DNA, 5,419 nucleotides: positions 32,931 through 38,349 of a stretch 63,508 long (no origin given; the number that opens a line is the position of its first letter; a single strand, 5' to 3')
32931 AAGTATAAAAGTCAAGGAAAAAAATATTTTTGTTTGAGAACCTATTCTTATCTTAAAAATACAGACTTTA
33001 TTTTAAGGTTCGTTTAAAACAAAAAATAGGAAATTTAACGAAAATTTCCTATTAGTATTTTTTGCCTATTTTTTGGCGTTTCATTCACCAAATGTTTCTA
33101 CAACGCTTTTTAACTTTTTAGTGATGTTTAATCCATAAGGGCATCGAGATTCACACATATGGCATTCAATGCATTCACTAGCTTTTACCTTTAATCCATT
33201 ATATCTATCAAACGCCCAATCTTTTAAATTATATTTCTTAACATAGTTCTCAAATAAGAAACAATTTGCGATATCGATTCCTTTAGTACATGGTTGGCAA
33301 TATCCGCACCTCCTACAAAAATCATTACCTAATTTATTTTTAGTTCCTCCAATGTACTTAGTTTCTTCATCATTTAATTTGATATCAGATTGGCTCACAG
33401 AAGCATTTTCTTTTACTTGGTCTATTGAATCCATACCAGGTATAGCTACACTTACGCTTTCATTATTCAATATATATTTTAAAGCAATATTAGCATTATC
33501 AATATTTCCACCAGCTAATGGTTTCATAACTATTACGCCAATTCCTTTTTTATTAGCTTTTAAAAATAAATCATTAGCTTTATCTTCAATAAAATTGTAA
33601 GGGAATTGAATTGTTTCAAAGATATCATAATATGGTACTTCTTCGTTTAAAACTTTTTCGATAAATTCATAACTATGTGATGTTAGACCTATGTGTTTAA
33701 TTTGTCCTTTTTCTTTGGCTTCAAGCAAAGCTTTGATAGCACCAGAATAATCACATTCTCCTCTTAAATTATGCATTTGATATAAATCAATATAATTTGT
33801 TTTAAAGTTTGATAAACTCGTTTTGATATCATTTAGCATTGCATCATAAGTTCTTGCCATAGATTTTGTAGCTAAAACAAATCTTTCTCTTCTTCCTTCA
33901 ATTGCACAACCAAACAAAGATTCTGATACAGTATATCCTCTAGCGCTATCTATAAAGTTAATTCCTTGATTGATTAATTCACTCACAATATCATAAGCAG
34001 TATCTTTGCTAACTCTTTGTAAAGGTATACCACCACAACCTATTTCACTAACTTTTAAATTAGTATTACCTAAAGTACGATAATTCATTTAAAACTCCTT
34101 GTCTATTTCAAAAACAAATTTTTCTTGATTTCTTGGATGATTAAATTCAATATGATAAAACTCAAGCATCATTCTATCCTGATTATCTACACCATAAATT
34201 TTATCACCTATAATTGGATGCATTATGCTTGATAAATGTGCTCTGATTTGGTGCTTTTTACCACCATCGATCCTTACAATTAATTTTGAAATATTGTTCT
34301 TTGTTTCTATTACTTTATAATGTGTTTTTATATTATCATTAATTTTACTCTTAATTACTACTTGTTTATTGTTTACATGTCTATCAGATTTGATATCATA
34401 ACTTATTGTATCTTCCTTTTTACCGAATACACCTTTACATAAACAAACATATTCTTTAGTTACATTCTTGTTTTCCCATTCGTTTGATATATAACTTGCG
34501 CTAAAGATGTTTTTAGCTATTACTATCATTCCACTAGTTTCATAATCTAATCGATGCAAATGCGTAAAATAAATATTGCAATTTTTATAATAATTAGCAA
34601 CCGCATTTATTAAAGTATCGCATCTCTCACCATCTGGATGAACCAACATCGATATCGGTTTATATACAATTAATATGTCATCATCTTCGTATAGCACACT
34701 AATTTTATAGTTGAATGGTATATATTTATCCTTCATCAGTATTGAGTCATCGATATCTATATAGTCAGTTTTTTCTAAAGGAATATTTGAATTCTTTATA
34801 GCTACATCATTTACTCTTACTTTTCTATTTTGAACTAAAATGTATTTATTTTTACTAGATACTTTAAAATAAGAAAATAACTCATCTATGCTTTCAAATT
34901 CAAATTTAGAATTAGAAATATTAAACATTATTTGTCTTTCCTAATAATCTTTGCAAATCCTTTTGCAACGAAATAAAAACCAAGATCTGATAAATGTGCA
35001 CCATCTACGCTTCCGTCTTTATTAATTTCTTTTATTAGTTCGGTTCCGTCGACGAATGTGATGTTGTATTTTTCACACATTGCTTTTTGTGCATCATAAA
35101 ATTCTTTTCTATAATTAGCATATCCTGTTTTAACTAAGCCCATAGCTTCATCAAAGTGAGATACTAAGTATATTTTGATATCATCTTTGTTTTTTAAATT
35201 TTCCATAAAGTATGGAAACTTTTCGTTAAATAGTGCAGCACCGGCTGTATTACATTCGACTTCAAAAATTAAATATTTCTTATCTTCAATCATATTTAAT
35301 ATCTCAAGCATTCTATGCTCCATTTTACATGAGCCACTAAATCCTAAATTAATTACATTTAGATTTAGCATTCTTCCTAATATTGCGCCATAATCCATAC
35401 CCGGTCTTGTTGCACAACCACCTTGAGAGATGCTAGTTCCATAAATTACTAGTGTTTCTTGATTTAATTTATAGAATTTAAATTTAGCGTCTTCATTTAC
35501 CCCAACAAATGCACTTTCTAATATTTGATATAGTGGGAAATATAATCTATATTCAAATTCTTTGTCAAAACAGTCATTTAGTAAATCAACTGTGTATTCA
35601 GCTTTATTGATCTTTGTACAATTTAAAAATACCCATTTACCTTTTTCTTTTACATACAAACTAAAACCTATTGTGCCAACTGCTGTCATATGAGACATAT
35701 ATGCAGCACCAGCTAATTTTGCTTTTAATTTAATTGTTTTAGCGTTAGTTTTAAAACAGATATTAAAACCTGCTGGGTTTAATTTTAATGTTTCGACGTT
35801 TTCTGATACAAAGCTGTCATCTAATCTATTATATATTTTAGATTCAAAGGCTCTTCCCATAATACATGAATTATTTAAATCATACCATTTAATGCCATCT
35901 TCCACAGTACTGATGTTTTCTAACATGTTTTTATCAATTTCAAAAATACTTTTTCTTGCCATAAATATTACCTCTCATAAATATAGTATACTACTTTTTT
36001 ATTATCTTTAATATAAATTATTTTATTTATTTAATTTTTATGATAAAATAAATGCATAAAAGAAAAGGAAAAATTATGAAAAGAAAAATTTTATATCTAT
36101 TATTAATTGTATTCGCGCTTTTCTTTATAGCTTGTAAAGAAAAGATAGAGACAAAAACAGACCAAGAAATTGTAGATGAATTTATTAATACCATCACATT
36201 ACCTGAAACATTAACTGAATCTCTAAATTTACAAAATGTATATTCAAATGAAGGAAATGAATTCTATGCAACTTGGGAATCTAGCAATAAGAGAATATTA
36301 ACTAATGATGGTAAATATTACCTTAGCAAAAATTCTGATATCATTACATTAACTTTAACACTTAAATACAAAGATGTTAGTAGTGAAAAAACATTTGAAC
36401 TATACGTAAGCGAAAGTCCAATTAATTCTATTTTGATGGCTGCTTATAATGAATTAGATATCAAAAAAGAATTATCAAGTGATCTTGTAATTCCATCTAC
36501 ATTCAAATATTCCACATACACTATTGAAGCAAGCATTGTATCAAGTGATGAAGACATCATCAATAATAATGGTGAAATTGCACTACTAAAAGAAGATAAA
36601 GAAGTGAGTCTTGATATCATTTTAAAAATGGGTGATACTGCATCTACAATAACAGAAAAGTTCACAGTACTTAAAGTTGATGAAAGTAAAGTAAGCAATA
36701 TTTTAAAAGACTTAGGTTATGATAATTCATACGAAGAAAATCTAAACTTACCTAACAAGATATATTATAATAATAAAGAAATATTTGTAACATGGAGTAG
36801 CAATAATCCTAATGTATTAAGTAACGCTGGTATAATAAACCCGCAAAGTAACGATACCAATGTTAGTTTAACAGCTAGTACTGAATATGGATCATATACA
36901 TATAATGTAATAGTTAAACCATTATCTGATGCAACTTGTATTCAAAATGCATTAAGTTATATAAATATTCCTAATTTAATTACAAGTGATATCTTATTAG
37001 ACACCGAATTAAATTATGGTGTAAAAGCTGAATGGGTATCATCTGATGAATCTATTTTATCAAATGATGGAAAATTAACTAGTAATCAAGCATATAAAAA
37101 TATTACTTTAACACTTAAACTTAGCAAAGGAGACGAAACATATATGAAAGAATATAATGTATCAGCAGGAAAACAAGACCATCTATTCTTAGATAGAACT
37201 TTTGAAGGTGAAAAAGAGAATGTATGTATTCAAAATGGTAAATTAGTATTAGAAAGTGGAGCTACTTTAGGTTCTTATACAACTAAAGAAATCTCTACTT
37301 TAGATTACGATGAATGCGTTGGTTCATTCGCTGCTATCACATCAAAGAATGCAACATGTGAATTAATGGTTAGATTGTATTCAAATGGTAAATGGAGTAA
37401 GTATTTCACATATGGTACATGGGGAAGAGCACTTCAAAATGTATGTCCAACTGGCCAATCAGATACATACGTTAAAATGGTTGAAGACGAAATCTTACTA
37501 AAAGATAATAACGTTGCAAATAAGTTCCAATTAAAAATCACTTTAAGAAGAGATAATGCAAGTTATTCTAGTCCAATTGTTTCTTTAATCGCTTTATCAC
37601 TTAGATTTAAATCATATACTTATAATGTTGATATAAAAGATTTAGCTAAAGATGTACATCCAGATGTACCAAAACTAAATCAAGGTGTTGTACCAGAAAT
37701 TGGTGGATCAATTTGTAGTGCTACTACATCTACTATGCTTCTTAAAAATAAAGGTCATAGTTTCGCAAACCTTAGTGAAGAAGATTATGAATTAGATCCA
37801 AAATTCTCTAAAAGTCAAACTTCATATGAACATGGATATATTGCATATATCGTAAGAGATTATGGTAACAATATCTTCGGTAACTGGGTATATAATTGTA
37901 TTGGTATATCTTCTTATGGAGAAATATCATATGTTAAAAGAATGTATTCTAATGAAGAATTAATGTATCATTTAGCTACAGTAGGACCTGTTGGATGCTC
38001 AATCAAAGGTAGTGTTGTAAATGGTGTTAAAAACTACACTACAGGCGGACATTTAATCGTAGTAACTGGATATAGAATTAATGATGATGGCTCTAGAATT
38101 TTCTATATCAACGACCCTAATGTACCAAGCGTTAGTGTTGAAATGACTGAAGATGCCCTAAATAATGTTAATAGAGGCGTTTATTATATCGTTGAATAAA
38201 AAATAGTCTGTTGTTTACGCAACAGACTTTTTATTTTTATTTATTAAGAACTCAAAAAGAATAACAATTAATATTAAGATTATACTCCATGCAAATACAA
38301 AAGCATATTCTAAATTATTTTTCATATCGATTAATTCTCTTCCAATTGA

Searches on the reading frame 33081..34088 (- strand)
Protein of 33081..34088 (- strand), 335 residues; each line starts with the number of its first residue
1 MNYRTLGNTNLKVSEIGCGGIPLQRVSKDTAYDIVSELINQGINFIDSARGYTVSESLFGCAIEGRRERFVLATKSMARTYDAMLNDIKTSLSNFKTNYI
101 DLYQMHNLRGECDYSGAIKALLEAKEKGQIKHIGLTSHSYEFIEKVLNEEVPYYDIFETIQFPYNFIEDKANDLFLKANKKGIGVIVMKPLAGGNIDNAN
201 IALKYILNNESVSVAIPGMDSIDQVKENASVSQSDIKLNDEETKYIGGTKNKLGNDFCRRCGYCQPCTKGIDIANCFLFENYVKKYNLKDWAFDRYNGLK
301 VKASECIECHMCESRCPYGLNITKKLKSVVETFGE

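Call 72: search_protein_families(library=pfam, proteins=[window:33081-34088:-], max_evalue=0.00001)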
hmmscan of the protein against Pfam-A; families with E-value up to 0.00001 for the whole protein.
window:33081-34088:- (335 aa): 3 families
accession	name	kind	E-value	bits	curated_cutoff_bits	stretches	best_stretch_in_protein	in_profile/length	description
PF00248.27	Aldo_ket_red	-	1.2e-40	139.9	24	1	16-198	2-199/291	Aldo/keto reductase family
PF13534.11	Fer4_17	-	3.7e-07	31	22.2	1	257-321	1-61/61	4Fe-4S dicluster domain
PF13187.11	Fer4_9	-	8.1e-06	26.2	27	0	258-319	2-50/52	4Fe-4S dicluster domain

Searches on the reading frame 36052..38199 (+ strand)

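Call 44: search_protein_families(library=pfam, proteins=[window:36052-38199:+])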
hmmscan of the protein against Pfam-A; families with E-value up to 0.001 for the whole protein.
window:36052-38199:+ (715 aa): 2 families
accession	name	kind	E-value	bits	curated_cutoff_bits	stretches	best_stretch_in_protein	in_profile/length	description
PF20578.4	aBig_2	-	1.2e-23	83.1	27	3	309-371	20-85/89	Atrophied bacterial Ig domain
PF13529.12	Peptidase_C39_2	-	3.1e-09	38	24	1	538-690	2-143/143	Peptidase_C39 like family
